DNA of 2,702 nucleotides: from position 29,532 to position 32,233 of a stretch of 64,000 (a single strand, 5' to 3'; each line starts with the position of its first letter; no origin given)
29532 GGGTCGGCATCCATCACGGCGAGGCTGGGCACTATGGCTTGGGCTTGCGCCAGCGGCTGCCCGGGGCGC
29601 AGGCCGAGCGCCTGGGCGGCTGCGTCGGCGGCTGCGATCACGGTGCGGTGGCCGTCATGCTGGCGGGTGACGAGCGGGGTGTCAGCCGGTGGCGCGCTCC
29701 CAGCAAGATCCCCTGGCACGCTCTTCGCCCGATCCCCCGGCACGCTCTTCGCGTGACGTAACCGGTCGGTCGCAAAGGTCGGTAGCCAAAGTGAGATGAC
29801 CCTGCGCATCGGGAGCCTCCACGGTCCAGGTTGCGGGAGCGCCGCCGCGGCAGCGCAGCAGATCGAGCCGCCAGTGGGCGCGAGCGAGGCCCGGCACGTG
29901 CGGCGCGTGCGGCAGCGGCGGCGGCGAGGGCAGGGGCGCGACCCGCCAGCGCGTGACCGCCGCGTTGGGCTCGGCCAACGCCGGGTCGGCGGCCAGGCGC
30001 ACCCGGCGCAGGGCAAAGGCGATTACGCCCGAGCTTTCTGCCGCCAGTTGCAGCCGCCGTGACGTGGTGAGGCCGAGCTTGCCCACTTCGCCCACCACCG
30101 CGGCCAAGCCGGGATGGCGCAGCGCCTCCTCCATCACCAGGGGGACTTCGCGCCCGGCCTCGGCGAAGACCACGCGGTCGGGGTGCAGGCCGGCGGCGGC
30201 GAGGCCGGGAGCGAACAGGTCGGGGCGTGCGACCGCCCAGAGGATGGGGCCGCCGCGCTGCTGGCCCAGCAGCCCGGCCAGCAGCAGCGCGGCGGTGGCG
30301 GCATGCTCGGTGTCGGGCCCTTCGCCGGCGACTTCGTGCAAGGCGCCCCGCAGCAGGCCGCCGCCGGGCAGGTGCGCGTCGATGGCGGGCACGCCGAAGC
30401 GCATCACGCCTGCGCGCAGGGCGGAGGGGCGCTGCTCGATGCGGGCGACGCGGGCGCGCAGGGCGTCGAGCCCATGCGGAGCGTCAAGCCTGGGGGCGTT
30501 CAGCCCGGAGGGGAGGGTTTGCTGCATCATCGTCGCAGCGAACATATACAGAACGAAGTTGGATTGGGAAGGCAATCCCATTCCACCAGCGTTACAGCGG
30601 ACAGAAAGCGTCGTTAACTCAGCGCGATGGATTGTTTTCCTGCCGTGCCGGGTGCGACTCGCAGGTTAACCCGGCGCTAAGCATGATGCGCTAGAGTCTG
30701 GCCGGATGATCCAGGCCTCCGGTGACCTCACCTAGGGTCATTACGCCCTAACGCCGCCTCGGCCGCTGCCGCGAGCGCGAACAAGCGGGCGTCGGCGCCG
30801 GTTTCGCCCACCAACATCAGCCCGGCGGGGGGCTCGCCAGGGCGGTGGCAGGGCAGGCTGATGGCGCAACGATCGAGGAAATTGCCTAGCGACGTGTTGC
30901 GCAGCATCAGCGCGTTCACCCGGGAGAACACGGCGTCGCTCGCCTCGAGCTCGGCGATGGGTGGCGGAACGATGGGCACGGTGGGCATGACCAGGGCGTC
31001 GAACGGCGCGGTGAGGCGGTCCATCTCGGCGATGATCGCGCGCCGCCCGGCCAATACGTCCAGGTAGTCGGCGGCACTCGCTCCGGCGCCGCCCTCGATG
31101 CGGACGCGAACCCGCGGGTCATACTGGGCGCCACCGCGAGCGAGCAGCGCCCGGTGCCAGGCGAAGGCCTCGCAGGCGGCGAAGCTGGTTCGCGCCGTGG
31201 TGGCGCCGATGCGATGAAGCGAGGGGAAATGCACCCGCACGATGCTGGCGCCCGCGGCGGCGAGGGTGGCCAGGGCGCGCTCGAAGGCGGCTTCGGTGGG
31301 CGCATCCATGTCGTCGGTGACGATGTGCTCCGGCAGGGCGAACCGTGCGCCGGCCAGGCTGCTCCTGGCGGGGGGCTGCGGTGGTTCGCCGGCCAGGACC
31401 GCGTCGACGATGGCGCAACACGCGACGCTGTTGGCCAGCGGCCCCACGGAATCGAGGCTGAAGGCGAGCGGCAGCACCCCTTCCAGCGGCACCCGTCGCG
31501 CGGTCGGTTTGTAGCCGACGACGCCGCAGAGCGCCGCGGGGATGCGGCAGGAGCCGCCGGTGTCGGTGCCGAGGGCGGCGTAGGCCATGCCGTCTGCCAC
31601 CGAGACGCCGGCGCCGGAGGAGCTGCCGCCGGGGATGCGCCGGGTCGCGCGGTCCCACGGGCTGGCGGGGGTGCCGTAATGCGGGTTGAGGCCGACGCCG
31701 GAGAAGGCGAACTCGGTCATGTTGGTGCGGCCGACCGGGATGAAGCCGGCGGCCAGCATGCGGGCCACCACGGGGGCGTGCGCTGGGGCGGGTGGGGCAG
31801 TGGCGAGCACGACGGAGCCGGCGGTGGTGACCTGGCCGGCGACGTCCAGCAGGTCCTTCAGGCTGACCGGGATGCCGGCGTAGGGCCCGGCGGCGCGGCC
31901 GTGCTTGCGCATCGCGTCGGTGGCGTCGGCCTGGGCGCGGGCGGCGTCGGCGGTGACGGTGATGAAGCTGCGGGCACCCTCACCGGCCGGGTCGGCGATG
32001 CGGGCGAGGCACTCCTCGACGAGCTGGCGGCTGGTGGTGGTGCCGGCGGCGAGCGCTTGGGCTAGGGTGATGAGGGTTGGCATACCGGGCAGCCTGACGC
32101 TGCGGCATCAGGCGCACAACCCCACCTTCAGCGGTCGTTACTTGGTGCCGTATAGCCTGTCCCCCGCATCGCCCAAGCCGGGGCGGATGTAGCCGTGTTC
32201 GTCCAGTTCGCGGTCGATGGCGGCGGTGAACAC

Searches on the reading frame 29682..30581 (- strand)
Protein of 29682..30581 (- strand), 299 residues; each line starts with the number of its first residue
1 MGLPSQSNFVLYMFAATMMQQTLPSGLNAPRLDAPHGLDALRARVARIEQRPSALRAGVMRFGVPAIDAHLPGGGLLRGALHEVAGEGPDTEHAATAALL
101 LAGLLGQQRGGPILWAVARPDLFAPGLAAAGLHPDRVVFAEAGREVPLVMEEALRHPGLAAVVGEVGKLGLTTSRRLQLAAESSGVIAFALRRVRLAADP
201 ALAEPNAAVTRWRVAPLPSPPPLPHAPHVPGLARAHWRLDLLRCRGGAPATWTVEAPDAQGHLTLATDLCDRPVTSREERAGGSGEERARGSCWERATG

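Call 35: search_protein_families(library=pfam, proteins=[window:29682-30581:-], max_evalue=0.001)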
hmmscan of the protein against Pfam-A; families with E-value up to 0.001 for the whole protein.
window:29682-30581:- (299 aa): 0 families

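Call 110: search_protein_families(library=ncbifam, proteins=[window:29682-30581:-], max_evalue=0.001)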
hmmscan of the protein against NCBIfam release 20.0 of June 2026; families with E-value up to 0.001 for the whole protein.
window:29682-30581:- (299 aa): 1 family
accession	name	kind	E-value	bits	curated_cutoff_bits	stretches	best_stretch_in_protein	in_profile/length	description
NF033429.2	ImuA_translesion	equivalog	6.6e-14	52.2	150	1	57-201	13-157/181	translesion DNA synthesis-associated protein ImuA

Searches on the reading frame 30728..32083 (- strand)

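Call 35: search_protein_families(library=pfam, proteins=[window:30728-32083:-], max_evalue=0.001)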
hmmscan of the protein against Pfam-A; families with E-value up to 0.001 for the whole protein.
window:30728-32083:- (451 aa): 1 family
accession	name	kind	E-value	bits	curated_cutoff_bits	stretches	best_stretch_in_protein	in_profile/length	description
PF01425.27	Amidase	-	1.1e-84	285.6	27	1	21-434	2-444/445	Amidase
